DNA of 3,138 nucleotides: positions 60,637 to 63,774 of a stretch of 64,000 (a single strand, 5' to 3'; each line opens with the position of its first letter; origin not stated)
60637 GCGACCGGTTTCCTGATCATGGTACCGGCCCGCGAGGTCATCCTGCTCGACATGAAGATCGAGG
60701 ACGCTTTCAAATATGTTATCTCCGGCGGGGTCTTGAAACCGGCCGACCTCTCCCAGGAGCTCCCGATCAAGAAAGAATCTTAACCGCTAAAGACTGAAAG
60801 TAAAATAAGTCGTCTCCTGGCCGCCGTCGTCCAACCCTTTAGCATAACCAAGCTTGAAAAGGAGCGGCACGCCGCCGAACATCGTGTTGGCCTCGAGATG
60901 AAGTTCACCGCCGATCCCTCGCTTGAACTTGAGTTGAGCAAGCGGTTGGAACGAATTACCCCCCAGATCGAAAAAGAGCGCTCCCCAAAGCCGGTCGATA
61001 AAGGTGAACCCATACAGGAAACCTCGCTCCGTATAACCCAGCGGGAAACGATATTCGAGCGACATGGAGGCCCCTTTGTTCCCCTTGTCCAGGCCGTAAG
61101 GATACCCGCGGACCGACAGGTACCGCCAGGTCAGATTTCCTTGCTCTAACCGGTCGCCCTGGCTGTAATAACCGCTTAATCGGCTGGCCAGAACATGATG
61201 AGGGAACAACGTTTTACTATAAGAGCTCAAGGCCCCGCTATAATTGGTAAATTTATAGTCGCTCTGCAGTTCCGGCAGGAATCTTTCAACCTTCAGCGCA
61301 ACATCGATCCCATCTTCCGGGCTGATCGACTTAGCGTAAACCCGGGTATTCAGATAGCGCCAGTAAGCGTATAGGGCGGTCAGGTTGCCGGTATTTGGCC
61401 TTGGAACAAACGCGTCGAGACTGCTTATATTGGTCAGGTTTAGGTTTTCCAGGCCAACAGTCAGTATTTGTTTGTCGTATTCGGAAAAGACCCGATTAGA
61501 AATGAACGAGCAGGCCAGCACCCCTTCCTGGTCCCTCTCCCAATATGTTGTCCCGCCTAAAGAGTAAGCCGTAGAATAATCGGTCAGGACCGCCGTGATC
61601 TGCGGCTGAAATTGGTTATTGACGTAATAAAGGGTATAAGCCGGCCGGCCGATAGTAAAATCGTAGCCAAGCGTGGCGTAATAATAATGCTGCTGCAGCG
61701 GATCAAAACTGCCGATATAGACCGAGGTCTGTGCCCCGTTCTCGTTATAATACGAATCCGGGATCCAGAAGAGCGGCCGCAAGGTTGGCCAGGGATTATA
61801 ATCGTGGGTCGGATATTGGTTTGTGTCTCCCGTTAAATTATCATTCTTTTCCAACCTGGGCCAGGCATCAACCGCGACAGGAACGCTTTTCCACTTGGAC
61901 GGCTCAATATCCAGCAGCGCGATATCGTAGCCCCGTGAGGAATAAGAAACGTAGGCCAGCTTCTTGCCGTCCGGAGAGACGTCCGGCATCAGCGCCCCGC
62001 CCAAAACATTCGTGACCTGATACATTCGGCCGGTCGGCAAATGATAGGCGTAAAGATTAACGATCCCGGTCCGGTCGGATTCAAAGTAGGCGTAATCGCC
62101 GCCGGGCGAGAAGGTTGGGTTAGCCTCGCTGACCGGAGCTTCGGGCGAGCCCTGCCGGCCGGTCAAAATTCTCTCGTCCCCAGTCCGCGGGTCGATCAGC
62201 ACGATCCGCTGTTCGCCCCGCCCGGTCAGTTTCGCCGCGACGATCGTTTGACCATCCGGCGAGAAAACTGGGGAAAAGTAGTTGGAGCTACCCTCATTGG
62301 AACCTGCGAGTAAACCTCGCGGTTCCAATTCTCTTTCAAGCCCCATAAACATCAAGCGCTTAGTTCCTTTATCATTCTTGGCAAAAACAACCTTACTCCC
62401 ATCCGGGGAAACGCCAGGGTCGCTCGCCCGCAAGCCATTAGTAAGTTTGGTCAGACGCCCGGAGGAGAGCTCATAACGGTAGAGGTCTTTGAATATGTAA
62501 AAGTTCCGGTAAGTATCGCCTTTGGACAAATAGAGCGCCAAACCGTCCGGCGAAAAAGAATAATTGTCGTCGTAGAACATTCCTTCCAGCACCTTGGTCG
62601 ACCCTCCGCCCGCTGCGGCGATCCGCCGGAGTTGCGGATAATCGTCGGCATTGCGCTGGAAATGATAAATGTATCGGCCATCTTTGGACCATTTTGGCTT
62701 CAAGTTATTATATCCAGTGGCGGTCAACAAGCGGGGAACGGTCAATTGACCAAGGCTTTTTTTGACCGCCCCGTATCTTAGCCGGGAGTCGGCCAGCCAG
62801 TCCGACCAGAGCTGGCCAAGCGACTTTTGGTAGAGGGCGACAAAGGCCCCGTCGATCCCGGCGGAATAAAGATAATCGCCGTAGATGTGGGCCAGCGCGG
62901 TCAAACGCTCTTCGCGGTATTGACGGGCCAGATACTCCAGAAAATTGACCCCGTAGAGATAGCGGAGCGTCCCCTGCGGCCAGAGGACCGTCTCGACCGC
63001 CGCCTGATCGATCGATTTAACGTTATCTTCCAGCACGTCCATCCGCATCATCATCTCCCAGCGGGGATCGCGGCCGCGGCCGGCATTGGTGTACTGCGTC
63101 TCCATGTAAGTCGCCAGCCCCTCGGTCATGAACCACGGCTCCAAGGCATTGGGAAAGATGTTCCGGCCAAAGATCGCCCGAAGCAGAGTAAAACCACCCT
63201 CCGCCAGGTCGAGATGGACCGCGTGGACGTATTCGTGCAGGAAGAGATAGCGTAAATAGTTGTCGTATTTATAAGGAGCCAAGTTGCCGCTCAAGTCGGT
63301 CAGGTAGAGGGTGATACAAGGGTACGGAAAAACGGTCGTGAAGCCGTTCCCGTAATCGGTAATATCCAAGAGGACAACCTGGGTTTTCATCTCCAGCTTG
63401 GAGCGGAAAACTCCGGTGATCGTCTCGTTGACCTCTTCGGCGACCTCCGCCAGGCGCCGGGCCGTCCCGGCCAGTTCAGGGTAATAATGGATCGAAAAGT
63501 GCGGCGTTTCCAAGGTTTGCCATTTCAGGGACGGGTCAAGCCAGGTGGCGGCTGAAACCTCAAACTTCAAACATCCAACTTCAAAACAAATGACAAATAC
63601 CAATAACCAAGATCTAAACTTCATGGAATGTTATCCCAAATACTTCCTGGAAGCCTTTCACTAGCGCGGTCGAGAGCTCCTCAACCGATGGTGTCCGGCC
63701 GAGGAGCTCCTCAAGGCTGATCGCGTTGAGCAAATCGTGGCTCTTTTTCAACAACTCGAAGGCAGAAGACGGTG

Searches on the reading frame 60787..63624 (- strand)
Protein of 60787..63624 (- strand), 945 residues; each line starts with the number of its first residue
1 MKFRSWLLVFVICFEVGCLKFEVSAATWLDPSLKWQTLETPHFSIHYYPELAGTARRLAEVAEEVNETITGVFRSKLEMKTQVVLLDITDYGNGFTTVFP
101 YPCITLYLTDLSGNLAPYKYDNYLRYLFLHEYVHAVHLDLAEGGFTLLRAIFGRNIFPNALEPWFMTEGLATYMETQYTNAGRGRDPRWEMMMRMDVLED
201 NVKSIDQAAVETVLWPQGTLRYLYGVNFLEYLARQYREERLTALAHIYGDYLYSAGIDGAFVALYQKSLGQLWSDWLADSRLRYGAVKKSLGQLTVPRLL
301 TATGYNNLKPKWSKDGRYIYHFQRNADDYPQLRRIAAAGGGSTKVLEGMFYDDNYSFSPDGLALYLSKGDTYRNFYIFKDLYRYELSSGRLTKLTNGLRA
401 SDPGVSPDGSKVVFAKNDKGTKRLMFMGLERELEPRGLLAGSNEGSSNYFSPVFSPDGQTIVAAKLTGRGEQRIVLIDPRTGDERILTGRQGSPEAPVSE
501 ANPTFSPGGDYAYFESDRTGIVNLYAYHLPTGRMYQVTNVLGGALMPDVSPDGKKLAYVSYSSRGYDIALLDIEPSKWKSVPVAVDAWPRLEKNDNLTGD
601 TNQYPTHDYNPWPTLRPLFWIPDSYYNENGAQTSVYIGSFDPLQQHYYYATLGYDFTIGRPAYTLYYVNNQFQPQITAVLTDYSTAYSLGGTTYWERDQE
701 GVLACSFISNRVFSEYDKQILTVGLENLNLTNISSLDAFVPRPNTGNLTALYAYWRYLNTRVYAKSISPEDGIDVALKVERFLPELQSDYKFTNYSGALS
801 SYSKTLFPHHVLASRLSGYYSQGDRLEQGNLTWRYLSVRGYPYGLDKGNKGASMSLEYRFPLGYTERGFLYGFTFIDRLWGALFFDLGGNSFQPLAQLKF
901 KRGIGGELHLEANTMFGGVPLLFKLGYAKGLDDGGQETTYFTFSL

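Call 67: search_protein_families(library=pfam, max_evalue=0.0001, proteins=[window:60787-63624:-])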
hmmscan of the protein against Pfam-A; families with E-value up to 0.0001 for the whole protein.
window:60787-63624:- (945 aa): 1 family
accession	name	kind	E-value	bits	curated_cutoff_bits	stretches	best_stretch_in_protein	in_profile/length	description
PF07676.18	PD40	-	7.3e-22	77.2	20.9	0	545-568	12-36/38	WD40-like Beta Propeller Repeat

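Call 97: find_encoding_contigs(protein=window:60787-63624:-, flank=10000, max_places=1)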
Protein window:60787-63624:- (945 aa): 3 contigs read that carry it; 1 place shown.
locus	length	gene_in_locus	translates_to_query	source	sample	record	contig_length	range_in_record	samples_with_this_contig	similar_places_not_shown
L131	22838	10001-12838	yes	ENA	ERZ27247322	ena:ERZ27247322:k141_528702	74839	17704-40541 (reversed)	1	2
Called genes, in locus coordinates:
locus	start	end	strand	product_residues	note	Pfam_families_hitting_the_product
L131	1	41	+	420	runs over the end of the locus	PF05239:PRC (weak), PF03448:MgtE_N, PF00571:CBS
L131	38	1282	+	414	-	PF01566:Nramp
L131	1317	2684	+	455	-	PF00289:Biotin_carb_N, PF02222:ATP-grasp, PF02786:CPSase_L_D2, PF07478:Dala_Dala_lig_C, PF02785:Biotin_carb_C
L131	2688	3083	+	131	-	PF01029:NusB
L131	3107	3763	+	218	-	PF00677:Lum_binding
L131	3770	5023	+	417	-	PF00926:DHBP_synthase, PF00925:GTP_cyclohydro2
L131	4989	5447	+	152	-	PF00885:DMRL_synthase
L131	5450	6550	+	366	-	PF00005:ABC_tran, PF17912:OB_MalK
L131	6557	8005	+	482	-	PF02347:GDC-P (weak), PF00266:Aminotran_5 (weak), PF21478:GcvP2_C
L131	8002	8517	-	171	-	-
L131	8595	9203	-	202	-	PF02245:Pur_DNA_glyco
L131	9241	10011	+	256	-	PF21948:LplA-B_cat, PF03099:BPL_LplA_LipB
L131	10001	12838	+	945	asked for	PF26549:Tricorn_N (faint), PF07676:PD40 (faint), PF26550:Tricorn_2nd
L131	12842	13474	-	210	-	PF04367:DUF502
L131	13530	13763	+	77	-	PF01037:AsnC_trans_reg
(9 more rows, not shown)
